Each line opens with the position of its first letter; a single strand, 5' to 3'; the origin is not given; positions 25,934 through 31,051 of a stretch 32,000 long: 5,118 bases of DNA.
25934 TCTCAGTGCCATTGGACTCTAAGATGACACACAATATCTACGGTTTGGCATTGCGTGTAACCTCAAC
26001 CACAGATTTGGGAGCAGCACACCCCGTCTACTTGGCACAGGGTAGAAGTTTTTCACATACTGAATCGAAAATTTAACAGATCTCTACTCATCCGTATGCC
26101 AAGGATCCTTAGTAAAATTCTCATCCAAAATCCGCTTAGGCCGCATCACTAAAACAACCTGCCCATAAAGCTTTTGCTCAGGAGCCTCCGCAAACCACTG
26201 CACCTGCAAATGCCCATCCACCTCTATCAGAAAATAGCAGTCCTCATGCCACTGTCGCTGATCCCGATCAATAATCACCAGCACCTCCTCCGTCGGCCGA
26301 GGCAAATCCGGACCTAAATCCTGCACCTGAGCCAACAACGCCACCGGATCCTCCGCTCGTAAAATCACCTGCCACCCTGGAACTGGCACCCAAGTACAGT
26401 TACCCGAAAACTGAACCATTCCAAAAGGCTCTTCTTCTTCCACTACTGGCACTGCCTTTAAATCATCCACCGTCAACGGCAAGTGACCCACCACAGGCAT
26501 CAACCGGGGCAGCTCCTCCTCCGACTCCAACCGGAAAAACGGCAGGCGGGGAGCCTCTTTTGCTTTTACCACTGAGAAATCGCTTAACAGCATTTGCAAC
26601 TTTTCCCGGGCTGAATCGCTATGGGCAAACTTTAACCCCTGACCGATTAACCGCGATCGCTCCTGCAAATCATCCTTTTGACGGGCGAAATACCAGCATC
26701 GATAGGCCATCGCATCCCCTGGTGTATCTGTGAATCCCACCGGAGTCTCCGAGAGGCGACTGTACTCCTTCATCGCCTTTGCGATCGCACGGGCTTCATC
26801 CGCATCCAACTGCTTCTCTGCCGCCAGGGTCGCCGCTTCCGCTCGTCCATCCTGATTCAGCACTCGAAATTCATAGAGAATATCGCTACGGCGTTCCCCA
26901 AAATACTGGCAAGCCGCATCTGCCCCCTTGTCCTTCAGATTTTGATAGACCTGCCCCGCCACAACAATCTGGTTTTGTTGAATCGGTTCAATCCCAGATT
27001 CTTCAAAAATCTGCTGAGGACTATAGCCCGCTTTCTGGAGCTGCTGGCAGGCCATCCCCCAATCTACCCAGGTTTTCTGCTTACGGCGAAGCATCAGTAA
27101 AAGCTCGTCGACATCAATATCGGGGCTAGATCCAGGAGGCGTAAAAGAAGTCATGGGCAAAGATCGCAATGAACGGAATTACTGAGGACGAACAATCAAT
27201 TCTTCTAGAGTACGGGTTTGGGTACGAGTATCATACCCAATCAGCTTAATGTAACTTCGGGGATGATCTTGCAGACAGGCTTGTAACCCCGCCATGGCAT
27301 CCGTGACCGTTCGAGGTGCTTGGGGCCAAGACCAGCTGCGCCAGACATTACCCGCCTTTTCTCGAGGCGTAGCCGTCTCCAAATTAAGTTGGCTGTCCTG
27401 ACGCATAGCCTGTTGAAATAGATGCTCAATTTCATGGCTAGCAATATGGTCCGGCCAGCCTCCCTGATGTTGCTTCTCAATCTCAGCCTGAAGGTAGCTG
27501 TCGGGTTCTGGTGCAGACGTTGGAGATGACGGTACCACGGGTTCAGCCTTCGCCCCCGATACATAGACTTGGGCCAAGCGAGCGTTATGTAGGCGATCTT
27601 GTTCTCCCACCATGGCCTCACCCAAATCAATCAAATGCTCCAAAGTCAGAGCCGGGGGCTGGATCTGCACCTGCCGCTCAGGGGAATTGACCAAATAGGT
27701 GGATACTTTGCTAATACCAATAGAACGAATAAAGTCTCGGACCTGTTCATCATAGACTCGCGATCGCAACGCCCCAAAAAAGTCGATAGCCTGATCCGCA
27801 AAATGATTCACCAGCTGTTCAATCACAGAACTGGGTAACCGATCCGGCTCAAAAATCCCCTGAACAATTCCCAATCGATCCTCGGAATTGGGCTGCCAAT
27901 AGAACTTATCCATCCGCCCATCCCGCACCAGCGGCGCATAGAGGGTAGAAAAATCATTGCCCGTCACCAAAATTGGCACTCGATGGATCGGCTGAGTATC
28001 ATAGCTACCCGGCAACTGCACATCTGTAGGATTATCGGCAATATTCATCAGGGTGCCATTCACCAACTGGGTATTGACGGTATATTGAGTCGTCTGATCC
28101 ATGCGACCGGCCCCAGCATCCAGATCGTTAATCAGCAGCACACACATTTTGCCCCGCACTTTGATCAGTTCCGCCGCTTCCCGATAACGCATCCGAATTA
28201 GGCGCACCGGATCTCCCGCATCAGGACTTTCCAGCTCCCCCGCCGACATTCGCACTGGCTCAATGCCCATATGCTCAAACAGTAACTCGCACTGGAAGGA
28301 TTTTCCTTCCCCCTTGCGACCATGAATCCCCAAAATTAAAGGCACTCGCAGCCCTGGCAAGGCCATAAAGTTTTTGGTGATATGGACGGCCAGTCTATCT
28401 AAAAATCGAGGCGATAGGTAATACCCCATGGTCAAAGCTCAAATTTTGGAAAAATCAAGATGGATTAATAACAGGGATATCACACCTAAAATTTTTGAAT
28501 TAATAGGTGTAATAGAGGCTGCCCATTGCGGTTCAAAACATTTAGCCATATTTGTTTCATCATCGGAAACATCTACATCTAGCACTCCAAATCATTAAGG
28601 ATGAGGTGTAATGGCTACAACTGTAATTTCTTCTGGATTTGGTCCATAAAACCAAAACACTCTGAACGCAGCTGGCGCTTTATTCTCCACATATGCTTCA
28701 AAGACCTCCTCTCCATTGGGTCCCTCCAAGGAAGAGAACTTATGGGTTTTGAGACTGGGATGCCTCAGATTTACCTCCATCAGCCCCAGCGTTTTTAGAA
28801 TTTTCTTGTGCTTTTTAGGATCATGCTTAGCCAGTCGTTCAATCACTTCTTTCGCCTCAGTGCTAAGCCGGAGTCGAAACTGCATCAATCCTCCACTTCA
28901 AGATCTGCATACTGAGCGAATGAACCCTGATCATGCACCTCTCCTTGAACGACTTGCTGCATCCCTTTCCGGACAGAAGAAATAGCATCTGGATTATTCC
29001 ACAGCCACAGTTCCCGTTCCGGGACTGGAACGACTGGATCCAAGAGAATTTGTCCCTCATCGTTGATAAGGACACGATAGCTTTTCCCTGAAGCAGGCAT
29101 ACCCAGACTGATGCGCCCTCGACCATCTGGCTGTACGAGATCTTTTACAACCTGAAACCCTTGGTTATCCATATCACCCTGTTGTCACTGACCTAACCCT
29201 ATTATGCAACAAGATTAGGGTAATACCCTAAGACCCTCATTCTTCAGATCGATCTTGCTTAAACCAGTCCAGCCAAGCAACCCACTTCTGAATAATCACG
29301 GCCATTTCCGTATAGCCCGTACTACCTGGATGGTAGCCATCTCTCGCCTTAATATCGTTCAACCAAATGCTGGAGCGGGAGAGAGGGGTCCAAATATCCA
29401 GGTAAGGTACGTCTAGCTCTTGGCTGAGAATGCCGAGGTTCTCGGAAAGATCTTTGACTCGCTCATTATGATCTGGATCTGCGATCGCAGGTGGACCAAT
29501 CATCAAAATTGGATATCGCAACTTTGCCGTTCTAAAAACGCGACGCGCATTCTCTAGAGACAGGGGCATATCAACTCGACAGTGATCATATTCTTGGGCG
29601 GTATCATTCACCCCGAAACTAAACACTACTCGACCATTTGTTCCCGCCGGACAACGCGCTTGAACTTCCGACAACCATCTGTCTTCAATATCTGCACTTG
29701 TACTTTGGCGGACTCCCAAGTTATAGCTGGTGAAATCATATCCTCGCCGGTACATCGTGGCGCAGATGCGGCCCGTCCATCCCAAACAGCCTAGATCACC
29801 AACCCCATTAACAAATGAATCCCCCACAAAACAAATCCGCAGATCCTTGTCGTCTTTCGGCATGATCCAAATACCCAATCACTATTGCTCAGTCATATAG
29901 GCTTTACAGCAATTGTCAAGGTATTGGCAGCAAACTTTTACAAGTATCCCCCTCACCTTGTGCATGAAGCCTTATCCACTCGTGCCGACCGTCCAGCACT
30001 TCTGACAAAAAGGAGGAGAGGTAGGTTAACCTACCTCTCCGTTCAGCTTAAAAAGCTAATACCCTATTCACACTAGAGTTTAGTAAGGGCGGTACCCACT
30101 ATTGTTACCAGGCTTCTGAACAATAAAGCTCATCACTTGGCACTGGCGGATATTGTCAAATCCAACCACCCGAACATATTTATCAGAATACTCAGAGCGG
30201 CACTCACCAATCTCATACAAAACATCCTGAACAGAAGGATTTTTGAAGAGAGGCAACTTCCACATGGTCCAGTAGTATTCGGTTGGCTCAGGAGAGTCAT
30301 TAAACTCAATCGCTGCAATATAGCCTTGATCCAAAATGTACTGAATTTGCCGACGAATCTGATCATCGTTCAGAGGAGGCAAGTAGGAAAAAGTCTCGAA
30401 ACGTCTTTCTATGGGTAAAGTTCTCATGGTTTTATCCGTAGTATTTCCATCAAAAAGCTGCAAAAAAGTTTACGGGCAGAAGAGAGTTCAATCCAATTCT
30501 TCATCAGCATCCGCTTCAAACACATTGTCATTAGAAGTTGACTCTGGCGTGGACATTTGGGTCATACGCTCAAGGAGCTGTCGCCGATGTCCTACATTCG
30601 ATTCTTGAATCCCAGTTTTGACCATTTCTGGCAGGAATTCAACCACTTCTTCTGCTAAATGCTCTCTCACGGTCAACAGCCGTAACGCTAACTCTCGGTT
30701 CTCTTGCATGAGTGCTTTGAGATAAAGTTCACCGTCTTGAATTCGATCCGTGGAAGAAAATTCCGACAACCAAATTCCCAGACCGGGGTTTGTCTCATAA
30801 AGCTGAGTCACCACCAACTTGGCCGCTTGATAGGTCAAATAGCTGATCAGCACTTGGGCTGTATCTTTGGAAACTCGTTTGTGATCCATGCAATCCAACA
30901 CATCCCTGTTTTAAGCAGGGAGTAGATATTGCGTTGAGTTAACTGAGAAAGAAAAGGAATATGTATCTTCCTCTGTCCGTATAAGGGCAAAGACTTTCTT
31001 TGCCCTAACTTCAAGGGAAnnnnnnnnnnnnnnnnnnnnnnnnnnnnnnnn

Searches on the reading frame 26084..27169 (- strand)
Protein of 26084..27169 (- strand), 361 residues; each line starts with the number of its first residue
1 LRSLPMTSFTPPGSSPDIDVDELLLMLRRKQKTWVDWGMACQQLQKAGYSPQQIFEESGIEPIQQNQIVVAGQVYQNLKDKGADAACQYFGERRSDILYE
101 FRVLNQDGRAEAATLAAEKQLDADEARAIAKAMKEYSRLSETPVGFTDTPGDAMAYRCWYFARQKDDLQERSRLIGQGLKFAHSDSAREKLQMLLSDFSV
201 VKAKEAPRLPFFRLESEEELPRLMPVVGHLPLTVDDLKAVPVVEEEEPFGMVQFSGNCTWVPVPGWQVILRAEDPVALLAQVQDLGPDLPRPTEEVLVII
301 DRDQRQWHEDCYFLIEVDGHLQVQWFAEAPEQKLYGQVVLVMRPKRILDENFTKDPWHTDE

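Call 9: search_protein_families(library=pfam, proteins=[window:26084-27169:-], max_evalue=0.001)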
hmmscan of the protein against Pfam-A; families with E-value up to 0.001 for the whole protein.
window:26084-27169:- (361 aa): 3 families
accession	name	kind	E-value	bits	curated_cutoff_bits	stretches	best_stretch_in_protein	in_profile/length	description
PF18087.6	RuBisCo_chap_C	-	1.9e-52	177.2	25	1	209-346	1-138/138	Rubisco Assembly chaperone C-terminal domain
PF18578.6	Raf1_N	-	1.2e-40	138.7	26.8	1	90-195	1-106/106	Rubisco accumulation factor 1 alpha helical domain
PF18579.7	Raf1_HTH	-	8.6e-29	99.5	27.3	1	19-78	1-60/61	Rubisco accumulation factor 1 helix turn helix domain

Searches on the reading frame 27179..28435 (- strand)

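Call 9: search_protein_families(library=pfam, proteins=[window:27179-28435:-], max_evalue=0.001)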
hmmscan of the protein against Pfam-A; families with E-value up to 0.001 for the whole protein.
window:27179-28435:- (418 aa): 3 families
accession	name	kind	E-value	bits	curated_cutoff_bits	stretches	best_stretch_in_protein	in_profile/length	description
PF21228.3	RuBisCO_activase_AAA_helical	-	2e-36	124.6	27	1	185-279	2-96/96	Ribulose bisphosphate carboxylase/oxygenase activase, AAA, helical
PF00004.35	AAA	-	2.4e-13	51.1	21.2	1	37-181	3-129/131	ATPase family associated with various cellular activities (AAA)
PF00101.25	RuBisCO_small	-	8.4e-11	42.2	27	1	331-417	10-97/97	Ribulose bisphosphate carboxylase, small chain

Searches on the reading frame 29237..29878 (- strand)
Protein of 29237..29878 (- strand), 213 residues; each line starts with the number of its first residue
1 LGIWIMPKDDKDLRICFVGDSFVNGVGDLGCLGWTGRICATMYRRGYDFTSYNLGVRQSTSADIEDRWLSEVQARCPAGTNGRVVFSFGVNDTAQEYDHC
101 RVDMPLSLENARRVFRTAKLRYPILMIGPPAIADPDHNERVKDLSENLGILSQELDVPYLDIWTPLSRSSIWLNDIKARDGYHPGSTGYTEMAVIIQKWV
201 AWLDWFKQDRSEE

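Call 9: search_protein_families(library=pfam, proteins=[window:29237-29878:-], max_evalue=0.001)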
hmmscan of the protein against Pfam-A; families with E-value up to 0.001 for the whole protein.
window:29237-29878:- (213 aa): 2 families
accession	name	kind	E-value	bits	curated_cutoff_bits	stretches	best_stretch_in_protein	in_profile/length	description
PF13472.12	Lipase_GDSL_2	-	1.5e-19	71.7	32.9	1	17-189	1-176/178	GDSL-like Lipase/Acylhydrolase family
PF00657.28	Lipase_GDSL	-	1.4e-08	35.6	23.6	1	15-193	1-205/208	GDSL-like Lipase/Acylhydrolase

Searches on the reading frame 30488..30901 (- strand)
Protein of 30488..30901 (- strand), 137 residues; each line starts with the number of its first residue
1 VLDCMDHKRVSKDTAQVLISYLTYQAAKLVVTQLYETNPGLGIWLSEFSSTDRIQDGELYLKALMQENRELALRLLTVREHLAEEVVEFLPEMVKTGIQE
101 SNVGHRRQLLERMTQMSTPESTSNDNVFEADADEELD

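Call 9: search_protein_families(library=pfam, proteins=[window:30488-30901:-], max_evalue=0.001)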
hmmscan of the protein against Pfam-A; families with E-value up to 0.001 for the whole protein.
window:30488-30901:- (137 aa): 1 family
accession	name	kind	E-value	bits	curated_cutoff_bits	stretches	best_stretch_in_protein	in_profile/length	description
PF02341.20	RbcX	-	5e-51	172.1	27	1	5-115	1-111/111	RbcX protein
